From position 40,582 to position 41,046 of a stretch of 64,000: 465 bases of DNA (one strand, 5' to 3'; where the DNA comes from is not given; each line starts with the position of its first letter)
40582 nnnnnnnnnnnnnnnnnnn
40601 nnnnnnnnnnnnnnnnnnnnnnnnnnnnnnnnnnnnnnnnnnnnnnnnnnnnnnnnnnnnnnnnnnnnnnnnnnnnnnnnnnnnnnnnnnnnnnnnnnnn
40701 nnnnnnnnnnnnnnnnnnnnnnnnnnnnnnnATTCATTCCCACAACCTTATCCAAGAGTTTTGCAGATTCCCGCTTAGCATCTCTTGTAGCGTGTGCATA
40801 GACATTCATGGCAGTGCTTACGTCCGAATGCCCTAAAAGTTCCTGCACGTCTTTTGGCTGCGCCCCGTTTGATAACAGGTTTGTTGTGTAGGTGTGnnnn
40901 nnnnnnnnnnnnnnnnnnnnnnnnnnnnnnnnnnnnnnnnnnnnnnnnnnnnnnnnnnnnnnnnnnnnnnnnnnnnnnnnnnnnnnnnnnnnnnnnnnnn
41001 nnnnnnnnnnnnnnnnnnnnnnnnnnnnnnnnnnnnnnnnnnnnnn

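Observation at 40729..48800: Mosaic of decayed integrative elements carrying resistance-type cargo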

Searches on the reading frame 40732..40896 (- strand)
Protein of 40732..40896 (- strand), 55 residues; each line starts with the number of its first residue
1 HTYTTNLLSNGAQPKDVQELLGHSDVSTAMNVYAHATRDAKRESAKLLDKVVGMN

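Call 17: find_homologous_proteins(query=window:40732-40896:-, max_evalue=0.001)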
Query seq(55 aa) (55 aa): 179 proteins with E <= 0.001 among 182 candidates; the best 120 are listed.
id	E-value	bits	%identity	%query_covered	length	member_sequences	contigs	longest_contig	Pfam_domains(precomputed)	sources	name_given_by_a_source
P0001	3.1e-26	106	96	100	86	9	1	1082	PF00589.28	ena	-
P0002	5.2e-26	106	95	100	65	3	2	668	PF00589.28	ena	-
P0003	1.4e-25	104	95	100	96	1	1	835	PF00589.28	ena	-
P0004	2.8e-25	103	93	100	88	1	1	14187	PF00589.28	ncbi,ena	-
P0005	3.1e-25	103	93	100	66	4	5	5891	PF00589.28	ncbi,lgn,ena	-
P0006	1.7e-24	101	91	100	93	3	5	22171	PF00589.28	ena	-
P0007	2.0e-24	101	91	100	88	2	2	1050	PF00589.28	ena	-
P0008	1.1e-23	98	87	100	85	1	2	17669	PF00589.28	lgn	-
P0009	5.1e-23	96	91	96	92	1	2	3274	PF00589.28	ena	-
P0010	5.6e-23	96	89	98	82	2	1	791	PF00589.28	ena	-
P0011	6.9e-23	96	91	96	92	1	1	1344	PF00589.28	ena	-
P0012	7.7e-23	96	87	100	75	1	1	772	PF00589.28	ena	-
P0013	1.1e-22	95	89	96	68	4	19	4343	PF00589.28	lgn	-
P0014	1.8e-22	95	85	100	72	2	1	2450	PF00589.28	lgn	-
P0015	2.5e-22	94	92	93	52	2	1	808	PF00589.28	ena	-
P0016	2.5e-22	94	89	96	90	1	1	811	PF00589.28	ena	-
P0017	2.6e-22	94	91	96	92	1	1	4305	PF00589.28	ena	-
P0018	3.0e-22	94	94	93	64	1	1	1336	PF00589.28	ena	-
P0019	3.3e-22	94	89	96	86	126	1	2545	PF00589.28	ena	-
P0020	3.8e-22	94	85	96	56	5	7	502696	PF00589.28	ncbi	ncbi:site-specific integrase, partial [Roseburia intestinalis]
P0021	5.3e-22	93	89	96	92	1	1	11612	PF00589.28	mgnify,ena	mgnify:FL=1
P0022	5.4e-22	93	83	98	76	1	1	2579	PF00589.28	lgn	-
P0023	6.1e-22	93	87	96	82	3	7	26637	PF00589.28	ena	-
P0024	7.0e-22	93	84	100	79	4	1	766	PF00589.28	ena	-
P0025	7.3e-22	93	84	100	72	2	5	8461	PF00589.28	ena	-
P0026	7.6e-22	93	85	96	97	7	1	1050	PF00589.28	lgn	-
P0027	7.9e-22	93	87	96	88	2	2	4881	PF00589.28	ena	-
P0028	8.1e-22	93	87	96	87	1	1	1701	PF00589.28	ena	-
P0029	8.9e-22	93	87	96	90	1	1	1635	PF00589.28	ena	-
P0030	9.6e-22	92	87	96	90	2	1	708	PF00589.28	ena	-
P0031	1.1e-21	92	89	96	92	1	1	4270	PF00589.28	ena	-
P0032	1.2e-21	92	87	96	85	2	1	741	PF00589.28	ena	-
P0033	1.4e-21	92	85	96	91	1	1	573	PF00589.28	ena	-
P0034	1.4e-21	92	85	96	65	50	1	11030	PF00589.28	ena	-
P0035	1.5e-21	92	85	96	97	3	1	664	PF00589.28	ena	-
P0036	1.6e-21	92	85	96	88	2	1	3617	PF00589.28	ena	-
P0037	1.9e-21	92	87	96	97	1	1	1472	PF00589.28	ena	-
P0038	1.9e-21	91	84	100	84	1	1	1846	PF00589.28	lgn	-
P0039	3.0e-21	91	85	96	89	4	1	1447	PF00589.28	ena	-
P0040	4.3e-21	90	87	96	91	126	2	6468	PF00589.28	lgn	-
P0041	5.3e-21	90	85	96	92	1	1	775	PF00589.28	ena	-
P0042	5.3e-21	90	85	96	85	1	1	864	PF00589.28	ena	-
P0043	5.4e-21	90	87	95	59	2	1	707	PF00589.28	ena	-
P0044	5.6e-21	90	85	96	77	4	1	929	PF00589.28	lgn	-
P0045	5.9e-21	90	85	96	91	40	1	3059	PF00589.28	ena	-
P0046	6.1e-21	90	83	96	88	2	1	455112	PF00589.28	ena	-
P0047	6.4e-21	90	83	96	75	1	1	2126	PF00589.28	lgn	-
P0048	6.7e-21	90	80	100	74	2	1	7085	PF00589.28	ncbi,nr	ncbi:MAG: tyrosine-type recombinase/integrase, partial [Lachnospiraceae bacterium]|nr:tyrosine-type 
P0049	6.7e-21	90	85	96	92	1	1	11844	PF00589.28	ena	-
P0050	7.3e-21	90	83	96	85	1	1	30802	PF00589.28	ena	-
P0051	7.3e-21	90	85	96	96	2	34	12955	PF00589.28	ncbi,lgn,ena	-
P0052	8.1e-21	90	83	96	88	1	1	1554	PF00589.28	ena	-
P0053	8.2e-21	90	83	96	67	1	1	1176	PF00589.28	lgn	-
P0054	8.8e-21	89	83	96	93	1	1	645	PF00589.28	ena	-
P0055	8.9e-21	89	83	96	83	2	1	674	PF00589.28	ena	-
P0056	9.0e-21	89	81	96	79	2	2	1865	PF00589.28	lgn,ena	-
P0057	9.4e-21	89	85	96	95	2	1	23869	PF00589.28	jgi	jgi:integrase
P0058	1.3e-20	89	86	93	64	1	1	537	PF00589.28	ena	-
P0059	1.3e-20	89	76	100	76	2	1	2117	PF00589.28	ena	-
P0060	1.5e-20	89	83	95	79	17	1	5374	PF00589.28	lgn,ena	-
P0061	1.6e-20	89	85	95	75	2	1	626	PF00589.28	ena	-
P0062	1.7e-20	89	84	93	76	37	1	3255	PF00589.28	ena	-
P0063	1.7e-20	89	84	93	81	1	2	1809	PF00589.28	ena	-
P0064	1.7e-20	89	85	95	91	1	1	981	PF00589.28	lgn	-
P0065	1.8e-20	88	83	96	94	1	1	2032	PF00589.28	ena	-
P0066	2.0e-20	88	83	96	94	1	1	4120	PF00589.28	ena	-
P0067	2.1e-20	88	84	93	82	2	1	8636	PF00589.28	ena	-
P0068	2.4e-20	88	83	96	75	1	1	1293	PF00589.28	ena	-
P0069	3.2e-20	88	81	96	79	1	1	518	PF00589.28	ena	-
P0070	3.3e-20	88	79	96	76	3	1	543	PF00589.28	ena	-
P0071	3.8e-20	87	82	100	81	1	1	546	PF00589.28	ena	-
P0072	3.8e-20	87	81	95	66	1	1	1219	PF00589.28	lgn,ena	-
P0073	6.2e-20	87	81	96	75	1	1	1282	PF00589.28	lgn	-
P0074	6.8e-20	87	85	95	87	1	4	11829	PF00589.28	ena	-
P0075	8.6e-20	86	81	95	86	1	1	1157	PF00589.28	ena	-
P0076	9.5e-20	86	74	96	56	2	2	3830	PF00589.28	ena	-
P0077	1.1e-19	86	84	93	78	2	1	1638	PF00589.28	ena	-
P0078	1.2e-19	86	81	95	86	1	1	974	PF00589.28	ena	-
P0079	1.2e-19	86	81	96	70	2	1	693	PF00589.28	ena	-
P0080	1.2e-19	86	83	95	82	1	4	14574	PF00589.28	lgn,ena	-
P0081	1.4e-19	86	79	96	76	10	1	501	PF00589.28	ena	-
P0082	1.5e-19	86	83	95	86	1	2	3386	PF00589.28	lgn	-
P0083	2.0e-19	85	81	96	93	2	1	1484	PF00589.28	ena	-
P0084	2.1e-19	85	86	91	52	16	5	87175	PF00589.28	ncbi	ncbi:tyrosine-type recombinase/integrase, partial [[Eubacterium] rectale]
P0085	2.3e-19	85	79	96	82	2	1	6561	PF00589.28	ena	-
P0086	3.4e-19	85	81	96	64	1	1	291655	PF00589.28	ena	-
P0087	4.0e-19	84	75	100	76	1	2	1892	PF00589.28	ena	-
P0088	5.3e-19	84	82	93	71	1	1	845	PF00589.28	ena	-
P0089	7.0e-19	84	78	93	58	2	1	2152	PF00589.28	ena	-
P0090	7.2e-19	84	82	93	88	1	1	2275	PF00589.28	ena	-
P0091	9.4e-19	83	86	89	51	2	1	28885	PF00589.28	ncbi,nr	ncbi:MAG: site-specific integrase, partial [Ruminococcaceae bacterium]|nr:site-specific integrase [O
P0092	1.8e-18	82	78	100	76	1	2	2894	PF00589.28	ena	-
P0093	2.4e-18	82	82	93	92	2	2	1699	PF00589.28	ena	-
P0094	2.8e-18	82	78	93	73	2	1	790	PF00589.28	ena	-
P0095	2.8e-18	82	78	93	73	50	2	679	PF00589.28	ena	-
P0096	5.8e-18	81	82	93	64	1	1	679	PF00589.28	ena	-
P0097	6.4e-18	81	82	93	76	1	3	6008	PF00589.28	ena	-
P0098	9.6e-18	80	85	85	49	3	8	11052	PF00589.28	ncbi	ncbi:site-specific integrase, partial [Roseburia intestinalis]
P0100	1.3e-17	80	87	85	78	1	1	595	PF00589.28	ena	-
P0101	1.3e-17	80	78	93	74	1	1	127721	PF00589.28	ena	-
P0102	1.5e-17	79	79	95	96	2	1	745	PF00589.28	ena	-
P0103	3.3e-17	78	87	84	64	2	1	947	PF00589.28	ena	-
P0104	3.9e-17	78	77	96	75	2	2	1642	PF00589.28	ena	-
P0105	5.9e-17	78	74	96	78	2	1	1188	PF00589.28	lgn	-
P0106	1.1e-16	77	85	84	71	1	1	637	PF00589.28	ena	-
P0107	1.1e-16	77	78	89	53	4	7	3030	PF00589.28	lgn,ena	-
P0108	1.2e-16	77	83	85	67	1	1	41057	PF00589.28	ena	-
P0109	1.4e-16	76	74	96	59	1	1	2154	PF00589.28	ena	-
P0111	1.8e-16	76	75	93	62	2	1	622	PF00589.28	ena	-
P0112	2.1e-16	76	73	93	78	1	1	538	PF00589.28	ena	-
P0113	3.1e-16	75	73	93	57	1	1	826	PF00589.28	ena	-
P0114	8.6e-16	74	71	93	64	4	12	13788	PF00589.28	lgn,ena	-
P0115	9.7e-16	74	76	91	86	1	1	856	PF00589.28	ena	-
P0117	1.2e-15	74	90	75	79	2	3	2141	PF00589.28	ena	-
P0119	1.8e-15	73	73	89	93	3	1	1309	PF00589.28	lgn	-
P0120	2.2e-15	73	84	80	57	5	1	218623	PF00589.28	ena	-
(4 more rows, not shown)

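Call 19: find_encoding_contigs(protein=P0020, flank=8000, max_places=6)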
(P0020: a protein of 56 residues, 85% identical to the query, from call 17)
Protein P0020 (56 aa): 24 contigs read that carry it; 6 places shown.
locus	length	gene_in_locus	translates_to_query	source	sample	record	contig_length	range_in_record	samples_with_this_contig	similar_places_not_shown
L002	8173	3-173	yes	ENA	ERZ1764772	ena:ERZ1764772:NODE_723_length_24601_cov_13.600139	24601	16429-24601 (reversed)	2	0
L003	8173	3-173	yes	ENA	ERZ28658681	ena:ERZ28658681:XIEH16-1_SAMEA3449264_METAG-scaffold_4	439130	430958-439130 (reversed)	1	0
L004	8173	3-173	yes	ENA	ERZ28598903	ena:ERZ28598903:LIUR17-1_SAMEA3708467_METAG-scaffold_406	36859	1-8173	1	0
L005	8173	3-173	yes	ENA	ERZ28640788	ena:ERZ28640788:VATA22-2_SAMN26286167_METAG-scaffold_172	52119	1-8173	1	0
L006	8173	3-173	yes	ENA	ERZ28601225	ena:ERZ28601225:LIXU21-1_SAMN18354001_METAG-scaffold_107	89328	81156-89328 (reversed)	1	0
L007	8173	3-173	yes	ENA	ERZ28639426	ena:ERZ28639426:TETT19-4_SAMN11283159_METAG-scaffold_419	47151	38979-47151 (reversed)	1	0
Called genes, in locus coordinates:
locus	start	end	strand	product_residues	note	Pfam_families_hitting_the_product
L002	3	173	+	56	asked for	PF00589:Phage_integrase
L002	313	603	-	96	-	PF00892:EamA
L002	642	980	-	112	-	PF01638:HxlR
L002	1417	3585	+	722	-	PF12728:HTH_17 (faint), PF20473:MmeI_Mtase (faint), PF02384:N6_Mtase, PF07669:Eco57I, PF12950:TaqI_C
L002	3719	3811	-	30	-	-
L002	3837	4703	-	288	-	PF02645:DegV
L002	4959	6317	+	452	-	PF03323:GerA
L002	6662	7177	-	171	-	PF00692:dUTPase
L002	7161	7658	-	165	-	PF13353:Fer4_12, PF04055:Radical_SAM (weak)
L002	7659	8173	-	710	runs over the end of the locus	PF03477:ATP-cone, PF13597:NRDD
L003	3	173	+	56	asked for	PF00589:Phage_integrase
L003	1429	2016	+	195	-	PF01726:LexA_DNA_bind, PF00717:Peptidase_S24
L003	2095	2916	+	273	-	PF10609:ParA, PF01656:CbiA, PF13614:AAA_31 (weak)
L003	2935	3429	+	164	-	PF00383:dCMP_cyt_deam_1, PF14437:MafB19-deam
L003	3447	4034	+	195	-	PF12710:HAD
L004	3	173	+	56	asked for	PF00589:Phage_integrase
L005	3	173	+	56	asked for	PF00589:Phage_integrase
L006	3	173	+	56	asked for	PF00589:Phage_integrase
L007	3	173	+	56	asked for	PF00589:Phage_integrase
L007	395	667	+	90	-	PF07892:DUF1667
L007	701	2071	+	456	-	PF01554:MatE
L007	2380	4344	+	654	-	PF22842:Pel9A-like_beta_helix (weak), PF21258:Glyco_hydro_120_ins, PF05048:NosD (weak), PF13229:Beta_helix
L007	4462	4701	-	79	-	PF12833:HTH_18, PF00165:HTH_AraC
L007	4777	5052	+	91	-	PF00583:Acetyltransf_1, PF13508:Acetyltransf_7, PF13673:Acetyltransf_10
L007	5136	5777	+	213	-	-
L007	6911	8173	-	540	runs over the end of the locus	PF04616:Glyco_hydro_43, PF17851:GH43_C2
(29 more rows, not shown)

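Call 20: find_encoding_contigs(protein=P0004, flank=8000, max_places=6)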
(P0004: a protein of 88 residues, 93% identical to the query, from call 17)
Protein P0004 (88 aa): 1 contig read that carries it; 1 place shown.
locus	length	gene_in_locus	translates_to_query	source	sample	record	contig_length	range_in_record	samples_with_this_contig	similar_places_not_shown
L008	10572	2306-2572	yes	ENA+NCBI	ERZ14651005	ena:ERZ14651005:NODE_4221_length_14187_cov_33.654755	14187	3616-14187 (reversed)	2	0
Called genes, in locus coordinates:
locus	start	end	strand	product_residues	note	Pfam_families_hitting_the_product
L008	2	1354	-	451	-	?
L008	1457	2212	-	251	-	-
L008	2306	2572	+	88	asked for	PF00589:Phage_integrase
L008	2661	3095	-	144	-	-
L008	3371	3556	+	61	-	-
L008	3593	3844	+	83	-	PF12762:DDE_Tnp_IS1595 (faint)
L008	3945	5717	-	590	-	PF09820:AAA-ATPase_like, PF08011:PDDEXK_9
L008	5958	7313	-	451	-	PF01547:SBP_bac_1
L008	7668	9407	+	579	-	PF02743:dCache_1, PF00672:HAMP (weak), PF06580:His_kinase, PF02518:HATPase_c (weak)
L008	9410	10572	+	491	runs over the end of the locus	PF00072:Response_reg, PF00165:HTH_AraC (faint), PF12833:HTH_18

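Call 23: find_related_loci(query=window:40732-40896:-, collection=genome_contigs, flank=10000)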
Query seq(55 aa) (55 aa) in genome_contigs; peptide patterns used: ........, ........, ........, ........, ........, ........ (x = any residue, [..] = any of these).
600 stretches matched a pattern (row limit reached: there are more); 552 encode a relative of the query (tblastn E <= 1e-3); the best 80 are kept; 80 distinct loci.
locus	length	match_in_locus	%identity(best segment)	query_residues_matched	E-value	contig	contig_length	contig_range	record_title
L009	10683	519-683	95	1-55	7e-32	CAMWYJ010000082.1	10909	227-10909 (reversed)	MAG TPA_asm: uncultured Clostridium sp. isolate SRR14411256_bin.6_metawrap_v1.3_MAG genome assembly, contig: NODE.745_le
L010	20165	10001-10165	95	1-55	6e-32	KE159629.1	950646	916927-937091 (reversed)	Lachnospiraceae bacterium COE1 genomic scaffold acPFN-supercont1.3, whole genome shotgun sequence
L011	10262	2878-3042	93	1-55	9e-32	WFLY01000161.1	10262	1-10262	MAG: Bacillota bacterium isolate MAG234 MERGED_224463, whole genome shotgun sequence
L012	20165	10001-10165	93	1-55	3e-31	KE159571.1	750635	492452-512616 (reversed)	Lachnospiraceae bacterium 3-1 genomic scaffold acPFp-supercont1.1, whole genome shotgun sequence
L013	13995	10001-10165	91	1-55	3e-31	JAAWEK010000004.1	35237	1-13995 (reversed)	MAG: Lachnospiraceae bacterium isolate ABMPRH_278_1 k141_397144, whole genome shotgun sequence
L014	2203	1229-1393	93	1-55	3e-31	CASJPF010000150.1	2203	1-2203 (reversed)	MAG: Lachnospiraceae bacterium isolate G1-1A_111220.8_1677753948 genome assembly, contig: NODE_10906_length_2203_cov_13.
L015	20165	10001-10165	91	1-55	4e-30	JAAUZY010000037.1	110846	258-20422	MAG: Lachnospiraceae bacterium isolate Mgla_MAG_31-bin_12 c_000000031265, whole genome shotgun sequence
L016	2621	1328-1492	87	1-55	8e-29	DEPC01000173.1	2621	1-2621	MAG TPA_asm: Hungatella sp. UBA3402 UBA3402_contig_13168, whole genome shotgun sequence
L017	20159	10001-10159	91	1-53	8e-29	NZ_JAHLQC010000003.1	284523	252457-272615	Falcatimonas sp. MSJ-15 L-15_ctg003, whole genome shotgun sequence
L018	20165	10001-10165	87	1-55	1e-28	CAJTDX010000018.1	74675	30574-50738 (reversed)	Lachnospiraceae bacterium isolate B57_57_RB_H genome assembly, contig: MGBC000118.18, whole genome shotgun sequence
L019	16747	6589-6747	92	1-53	4e-28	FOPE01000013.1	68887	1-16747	Lachnospiraceae bacterium C7 genome assembly, contig: Ga0007612_113, whole genome shotgun sequence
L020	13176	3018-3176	83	1-53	7e-28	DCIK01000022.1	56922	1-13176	MAG TPA_asm: Clostridiales bacterium UBA1728 UBA1728_contig_4561, whole genome shotgun sequence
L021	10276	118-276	87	1-53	8e-28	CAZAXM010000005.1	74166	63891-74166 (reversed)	MAG TPA_asm: uncultured Ruminiclostridium sp. isolate SRP350583_co3_57 genome assembly, contig: NODE_250_length_74166_co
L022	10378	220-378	87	1-53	1e-27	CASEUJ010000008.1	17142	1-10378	uncultured Ruminococcus sp. isolate SI.A65.metabat-bins.24 genome assembly, contig: SI.A65.metabat-bins.24.fa_k141_83940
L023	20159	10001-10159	87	1-53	8e-28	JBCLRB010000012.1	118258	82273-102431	Lachnospiraceae bacterium 45-P1 voucher GPTB0099 scaffold12, whole genome shotgun sequence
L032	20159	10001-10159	83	1-53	2e-27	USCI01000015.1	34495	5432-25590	uncultured Ruminococcaceae bacterium isolate UMGS1591 genome assembly, contig: NODE_762_length_34495_cov_5.552700, whole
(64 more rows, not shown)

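Call 29: search_protein_families(library=pfam, proteins=[L010:230-1162:+, L010:1493-1963:-, L010:2588-3403:-, L010:3413-4156:-, L010:5646-7121:-, L010:7568-7918:+, L010:8033-8767:+, L010:8843-10168:+, L010:10317-10973:-, L010:11583-12218:-], max_evalue=0.001)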
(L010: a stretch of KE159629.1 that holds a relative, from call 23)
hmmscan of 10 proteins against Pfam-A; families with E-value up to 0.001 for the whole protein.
L010:230-1162:+ (310 aa): 5 families
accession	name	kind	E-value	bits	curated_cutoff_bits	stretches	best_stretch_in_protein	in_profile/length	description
PF12844.13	HTH_19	-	3e-10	40.3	30.2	1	50-108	2-59/64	Helix-turn-helix domain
PF01381.28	HTH_3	-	8.9e-10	38.9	23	1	54-107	3-55/55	Helix-turn-helix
PF13443.12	HTH_26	-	6.3e-07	30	22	1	51-105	1-55/63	Cro/C1-type HTH DNA-binding domain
PF13560.12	HTH_31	-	0.0003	21.5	27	1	51-103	5-57/64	Helix-turn-helix domain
PF13413.12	HTH_25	-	0.00048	20.3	24.6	0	52-88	2-38/62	Helix-turn-helix domain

L010:1493-1963:- (156 aa): 0 families

L010:2588-3403:- (271 aa): 1 family
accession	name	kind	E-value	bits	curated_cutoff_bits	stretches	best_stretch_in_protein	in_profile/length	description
PF04383.19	KilA-N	-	5.9e-23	81.2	23.8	1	12-141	4-106/107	KilA-N domain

L010:3413-4156:- (247 aa): 1 family
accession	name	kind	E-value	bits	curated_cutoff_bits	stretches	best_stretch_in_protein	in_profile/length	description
PF00557.29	Peptidase_M24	-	2.1e-19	70.6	23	1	23-238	5-205/208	Metallopeptidase family M24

L010:5646-7121:- (491 aa): 1 family
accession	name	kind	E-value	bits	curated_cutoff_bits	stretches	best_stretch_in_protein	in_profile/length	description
PF03389.21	MobA_MobL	-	1.1e-08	35.7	26.7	1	70-221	65-193/224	MobA/MobL family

L010:7568-7918:+ (116 aa): 0 families

L010:8033-8767:+ (244 aa): 2 families
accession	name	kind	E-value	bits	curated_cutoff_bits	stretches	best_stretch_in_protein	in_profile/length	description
PF01381.28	HTH_3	-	5.4e-09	36.4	23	1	50-104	2-55/55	Helix-turn-helix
PF13560.12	HTH_31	-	0.00012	22.8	27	1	45-100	2-57/64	Helix-turn-helix domain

L010:8843-10168:+ (441 aa): 1 family
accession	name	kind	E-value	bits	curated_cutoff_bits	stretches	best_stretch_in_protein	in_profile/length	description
PF00589.27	Phage_integrase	-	3e-27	95.9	27.1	1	205-424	3-170/172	Phage integrase family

L010:10317-10973:- (218 aa): 0 families

L010:11583-12218:- (211 aa): 0 families
